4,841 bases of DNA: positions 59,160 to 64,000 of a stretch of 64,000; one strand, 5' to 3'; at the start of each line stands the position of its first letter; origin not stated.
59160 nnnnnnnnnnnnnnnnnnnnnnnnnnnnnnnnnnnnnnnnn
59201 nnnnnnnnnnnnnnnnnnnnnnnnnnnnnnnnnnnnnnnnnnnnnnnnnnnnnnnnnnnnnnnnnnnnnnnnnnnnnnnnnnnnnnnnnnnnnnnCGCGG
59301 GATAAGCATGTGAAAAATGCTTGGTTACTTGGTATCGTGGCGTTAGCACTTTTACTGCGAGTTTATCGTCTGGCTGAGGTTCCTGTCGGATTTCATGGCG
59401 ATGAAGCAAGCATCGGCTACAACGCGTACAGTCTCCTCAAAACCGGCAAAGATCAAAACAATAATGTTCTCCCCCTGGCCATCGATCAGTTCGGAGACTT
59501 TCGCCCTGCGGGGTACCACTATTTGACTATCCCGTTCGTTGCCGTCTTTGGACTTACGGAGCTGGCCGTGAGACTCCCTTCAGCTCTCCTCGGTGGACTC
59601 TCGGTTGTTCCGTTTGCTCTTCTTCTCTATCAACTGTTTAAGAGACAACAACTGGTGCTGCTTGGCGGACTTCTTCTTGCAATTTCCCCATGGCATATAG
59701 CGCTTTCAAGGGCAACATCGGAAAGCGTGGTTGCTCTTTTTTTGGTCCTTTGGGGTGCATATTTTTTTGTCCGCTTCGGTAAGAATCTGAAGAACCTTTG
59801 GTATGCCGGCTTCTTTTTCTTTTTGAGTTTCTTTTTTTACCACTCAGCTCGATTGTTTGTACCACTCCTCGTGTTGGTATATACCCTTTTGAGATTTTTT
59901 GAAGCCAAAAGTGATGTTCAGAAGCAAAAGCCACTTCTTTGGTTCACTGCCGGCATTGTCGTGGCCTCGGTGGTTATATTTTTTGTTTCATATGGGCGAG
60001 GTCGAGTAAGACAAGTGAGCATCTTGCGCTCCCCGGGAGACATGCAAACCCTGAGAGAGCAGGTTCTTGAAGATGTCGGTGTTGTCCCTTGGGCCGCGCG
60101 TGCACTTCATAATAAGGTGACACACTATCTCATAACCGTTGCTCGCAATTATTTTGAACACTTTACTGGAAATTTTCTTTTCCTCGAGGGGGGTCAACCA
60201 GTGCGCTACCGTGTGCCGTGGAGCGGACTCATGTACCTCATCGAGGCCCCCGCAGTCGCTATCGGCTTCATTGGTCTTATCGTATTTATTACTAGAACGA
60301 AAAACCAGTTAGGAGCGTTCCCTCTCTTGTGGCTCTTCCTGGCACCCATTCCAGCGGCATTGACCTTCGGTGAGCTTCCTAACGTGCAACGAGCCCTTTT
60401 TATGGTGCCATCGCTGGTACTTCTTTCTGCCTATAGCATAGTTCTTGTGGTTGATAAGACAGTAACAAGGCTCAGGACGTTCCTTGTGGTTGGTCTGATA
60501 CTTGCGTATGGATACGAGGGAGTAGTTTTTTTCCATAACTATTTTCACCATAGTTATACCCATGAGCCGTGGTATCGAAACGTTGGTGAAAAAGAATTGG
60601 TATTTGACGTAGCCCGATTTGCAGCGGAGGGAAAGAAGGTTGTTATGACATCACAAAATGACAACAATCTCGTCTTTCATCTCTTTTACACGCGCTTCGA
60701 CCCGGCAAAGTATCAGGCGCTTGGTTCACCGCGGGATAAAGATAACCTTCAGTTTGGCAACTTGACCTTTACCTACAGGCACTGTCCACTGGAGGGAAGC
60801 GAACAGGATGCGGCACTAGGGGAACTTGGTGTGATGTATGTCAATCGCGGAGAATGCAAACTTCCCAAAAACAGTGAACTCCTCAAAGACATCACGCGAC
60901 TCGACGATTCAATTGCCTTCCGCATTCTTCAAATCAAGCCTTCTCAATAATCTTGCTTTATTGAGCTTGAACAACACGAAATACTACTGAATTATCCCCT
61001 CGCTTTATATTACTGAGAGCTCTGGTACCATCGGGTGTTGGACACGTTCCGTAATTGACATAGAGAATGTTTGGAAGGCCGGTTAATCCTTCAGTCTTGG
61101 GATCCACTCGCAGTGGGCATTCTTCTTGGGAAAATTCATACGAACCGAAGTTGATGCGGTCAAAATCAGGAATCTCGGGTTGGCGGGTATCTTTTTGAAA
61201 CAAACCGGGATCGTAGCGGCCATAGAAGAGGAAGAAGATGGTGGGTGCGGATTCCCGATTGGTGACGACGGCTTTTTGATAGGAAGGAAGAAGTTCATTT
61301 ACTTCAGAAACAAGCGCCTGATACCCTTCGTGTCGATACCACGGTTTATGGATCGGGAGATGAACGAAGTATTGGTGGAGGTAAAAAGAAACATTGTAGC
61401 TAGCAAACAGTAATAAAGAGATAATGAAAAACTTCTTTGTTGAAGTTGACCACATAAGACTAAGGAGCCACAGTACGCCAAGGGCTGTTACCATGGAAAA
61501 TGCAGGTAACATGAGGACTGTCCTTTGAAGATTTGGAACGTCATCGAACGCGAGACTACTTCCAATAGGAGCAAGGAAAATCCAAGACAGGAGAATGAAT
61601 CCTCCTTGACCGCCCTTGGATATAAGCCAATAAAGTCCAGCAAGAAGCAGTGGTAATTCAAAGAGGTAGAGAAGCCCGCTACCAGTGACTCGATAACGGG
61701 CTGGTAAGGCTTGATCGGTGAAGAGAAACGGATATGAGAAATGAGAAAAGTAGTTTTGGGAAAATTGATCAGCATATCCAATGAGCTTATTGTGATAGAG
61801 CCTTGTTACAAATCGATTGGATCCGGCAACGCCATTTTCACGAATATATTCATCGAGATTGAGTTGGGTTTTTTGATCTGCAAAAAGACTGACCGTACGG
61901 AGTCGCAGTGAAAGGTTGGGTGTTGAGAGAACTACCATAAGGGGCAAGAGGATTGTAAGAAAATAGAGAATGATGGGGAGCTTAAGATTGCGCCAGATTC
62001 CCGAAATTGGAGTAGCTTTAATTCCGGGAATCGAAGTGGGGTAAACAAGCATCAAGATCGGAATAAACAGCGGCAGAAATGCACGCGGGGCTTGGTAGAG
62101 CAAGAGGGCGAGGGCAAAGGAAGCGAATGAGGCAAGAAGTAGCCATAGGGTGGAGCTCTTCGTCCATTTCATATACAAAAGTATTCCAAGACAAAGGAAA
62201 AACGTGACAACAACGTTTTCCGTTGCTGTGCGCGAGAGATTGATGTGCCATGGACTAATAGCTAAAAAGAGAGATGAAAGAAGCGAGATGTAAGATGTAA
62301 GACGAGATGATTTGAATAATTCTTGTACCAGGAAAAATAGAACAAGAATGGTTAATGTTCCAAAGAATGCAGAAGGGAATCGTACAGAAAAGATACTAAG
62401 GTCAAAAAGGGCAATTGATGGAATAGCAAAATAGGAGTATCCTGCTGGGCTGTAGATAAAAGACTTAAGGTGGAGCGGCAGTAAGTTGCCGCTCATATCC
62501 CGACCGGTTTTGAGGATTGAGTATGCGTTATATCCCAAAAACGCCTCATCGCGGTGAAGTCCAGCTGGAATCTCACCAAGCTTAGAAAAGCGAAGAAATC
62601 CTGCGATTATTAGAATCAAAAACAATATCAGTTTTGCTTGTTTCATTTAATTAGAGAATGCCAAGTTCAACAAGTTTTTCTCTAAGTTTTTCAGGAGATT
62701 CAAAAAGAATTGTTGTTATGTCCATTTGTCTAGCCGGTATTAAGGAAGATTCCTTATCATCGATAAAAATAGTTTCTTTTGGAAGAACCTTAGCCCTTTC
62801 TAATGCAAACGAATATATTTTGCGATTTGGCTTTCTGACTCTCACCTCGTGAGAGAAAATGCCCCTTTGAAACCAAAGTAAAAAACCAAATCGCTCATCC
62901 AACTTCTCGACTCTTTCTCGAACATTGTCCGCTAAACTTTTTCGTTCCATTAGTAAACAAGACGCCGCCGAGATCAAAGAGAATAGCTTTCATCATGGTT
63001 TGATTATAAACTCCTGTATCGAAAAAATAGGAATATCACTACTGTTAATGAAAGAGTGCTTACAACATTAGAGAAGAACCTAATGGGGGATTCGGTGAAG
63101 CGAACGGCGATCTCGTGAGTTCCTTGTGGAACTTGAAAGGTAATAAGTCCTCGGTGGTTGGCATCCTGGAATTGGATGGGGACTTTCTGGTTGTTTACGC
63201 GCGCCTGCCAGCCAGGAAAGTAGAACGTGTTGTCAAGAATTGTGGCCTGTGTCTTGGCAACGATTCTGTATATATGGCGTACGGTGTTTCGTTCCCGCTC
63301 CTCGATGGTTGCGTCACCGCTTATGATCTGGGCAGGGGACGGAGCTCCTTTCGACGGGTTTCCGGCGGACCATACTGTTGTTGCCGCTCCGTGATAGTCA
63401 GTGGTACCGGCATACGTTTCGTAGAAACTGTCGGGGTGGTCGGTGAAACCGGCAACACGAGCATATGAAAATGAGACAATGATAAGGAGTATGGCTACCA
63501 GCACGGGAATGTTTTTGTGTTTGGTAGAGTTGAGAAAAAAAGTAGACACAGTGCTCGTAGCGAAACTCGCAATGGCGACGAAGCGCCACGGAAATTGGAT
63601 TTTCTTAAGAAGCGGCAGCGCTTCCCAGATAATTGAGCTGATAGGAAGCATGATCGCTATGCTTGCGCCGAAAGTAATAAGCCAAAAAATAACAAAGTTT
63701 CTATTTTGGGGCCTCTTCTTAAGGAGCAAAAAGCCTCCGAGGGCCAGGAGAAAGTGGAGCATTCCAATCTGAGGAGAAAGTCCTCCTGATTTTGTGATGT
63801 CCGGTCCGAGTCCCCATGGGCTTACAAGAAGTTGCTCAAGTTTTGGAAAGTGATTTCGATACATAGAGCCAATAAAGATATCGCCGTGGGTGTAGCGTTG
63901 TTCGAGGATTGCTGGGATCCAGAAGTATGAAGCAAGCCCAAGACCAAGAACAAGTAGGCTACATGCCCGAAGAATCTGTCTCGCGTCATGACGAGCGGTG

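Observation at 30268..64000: Thirty-four-kb glycosylation island with about ten GT-C membrane glycosyltransferases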

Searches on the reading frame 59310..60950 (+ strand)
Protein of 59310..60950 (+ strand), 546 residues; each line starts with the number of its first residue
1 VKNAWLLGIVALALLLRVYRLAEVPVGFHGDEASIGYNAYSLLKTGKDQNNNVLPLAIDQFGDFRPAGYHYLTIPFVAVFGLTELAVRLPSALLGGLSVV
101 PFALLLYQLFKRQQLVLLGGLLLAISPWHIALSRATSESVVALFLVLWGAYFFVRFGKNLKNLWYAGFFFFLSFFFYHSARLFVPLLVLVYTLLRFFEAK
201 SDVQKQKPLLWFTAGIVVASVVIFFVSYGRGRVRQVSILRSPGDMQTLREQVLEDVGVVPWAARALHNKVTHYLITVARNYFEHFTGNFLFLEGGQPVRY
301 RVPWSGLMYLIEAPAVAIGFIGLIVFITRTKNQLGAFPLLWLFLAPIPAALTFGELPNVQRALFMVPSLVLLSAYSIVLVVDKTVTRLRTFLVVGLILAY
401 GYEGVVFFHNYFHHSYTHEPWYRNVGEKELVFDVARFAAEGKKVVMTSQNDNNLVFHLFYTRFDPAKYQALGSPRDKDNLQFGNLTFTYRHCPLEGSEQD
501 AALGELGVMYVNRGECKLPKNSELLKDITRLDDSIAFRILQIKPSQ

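Call 6: search_protein_families(library=pfam, proteins=[window:59310-60950:+])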
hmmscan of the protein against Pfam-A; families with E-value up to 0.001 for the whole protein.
window:59310-60950:+ (546 aa): 2 families
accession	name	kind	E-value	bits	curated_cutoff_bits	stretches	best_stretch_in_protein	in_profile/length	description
PF13231.12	PMT_2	-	1.5e-07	32.2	26.1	1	66-223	3-158/160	Dolichyl-phosphate-mannose-protein mannosyltransferase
PF02366.24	PMT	-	3.4e-06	27.3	22.7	1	69-217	66-223/245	Dolichyl-phosphate-mannose-protein mannosyltransferase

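Call 28: search_solved_structures(query=window:59310-60950:+, max_evalue=1)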
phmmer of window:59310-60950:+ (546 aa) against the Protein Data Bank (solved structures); distinct sequences matched with E-value up to 1: 1.
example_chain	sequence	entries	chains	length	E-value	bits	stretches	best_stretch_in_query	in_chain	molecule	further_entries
25qp_A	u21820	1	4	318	0.52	12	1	170-228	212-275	Phospholipid phosphatase 3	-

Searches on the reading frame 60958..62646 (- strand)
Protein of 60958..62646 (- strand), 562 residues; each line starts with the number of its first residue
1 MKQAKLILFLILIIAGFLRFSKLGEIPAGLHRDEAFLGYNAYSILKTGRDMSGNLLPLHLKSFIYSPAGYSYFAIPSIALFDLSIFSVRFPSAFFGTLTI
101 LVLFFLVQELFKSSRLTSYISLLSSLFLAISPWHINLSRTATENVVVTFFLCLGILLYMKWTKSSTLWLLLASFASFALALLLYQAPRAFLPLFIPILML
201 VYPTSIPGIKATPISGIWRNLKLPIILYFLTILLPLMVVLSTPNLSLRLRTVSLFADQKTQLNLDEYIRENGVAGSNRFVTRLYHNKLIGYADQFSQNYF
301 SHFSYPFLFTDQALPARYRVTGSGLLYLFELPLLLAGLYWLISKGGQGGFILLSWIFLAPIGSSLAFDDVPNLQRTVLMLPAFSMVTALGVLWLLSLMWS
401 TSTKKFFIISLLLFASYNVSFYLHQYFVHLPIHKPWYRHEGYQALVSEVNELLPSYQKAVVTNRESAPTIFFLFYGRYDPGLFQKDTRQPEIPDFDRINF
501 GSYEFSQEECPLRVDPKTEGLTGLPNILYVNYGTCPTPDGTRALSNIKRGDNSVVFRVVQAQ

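Call 6: search_protein_families(library=pfam, proteins=[window:60958-62646:-])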
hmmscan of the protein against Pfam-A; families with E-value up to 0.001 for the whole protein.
window:60958-62646:- (562 aa): 2 families
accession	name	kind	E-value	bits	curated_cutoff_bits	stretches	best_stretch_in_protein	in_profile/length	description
PF13231.12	PMT_2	-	1e-08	36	26.1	1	68-186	4-117/160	Dolichyl-phosphate-mannose-protein mannosyltransferase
PF02366.24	PMT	-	3.9e-06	27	22.7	1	79-217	75-214/245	Dolichyl-phosphate-mannose-protein mannosyltransferase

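Call 12: find_encoding_contigs(protein=window:60958-62646:-, flank=10000, max_places=6)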
Protein window:60958-62646:- (562 aa): no gene with exactly this product is on record in the collection.

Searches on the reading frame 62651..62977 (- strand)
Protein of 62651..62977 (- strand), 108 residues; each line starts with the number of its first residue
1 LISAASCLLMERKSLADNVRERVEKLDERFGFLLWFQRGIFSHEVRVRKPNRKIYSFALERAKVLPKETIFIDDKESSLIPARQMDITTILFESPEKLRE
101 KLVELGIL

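Call 6: search_protein_families(library=pfam, proteins=[window:62651-62977:-])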
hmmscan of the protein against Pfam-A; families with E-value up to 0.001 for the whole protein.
window:62651-62977:- (108 aa): 2 families
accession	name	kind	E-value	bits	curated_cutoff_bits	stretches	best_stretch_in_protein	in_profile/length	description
PF13419.12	HAD_2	-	4.2e-07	30.7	23.8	1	18-91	104-177/178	Haloacid dehalogenase-like hydrolase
PF00702.32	Hydrolase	-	1.4e-05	26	26.4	1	20-79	125-184/191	haloacid dehalogenase-like hydrolase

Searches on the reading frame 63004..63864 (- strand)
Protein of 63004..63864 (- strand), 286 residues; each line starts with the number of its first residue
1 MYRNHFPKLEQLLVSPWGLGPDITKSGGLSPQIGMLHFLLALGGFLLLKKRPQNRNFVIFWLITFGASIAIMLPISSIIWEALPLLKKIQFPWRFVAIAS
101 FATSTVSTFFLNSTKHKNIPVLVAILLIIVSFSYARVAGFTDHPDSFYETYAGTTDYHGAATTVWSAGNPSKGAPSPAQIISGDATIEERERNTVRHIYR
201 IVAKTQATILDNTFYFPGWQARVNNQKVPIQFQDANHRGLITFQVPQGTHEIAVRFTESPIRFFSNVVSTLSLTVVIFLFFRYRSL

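Call 6: search_protein_families(library=pfam, proteins=[window:63004-63864:-])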
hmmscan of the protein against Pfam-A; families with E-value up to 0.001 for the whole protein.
window:63004-63864:- (286 aa): 1 family
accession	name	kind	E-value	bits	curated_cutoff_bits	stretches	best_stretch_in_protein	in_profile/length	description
PF09586.16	YfhO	-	5.7e-09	35.3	28.5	1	204-258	774-825/835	Bacterial membrane protein YfhO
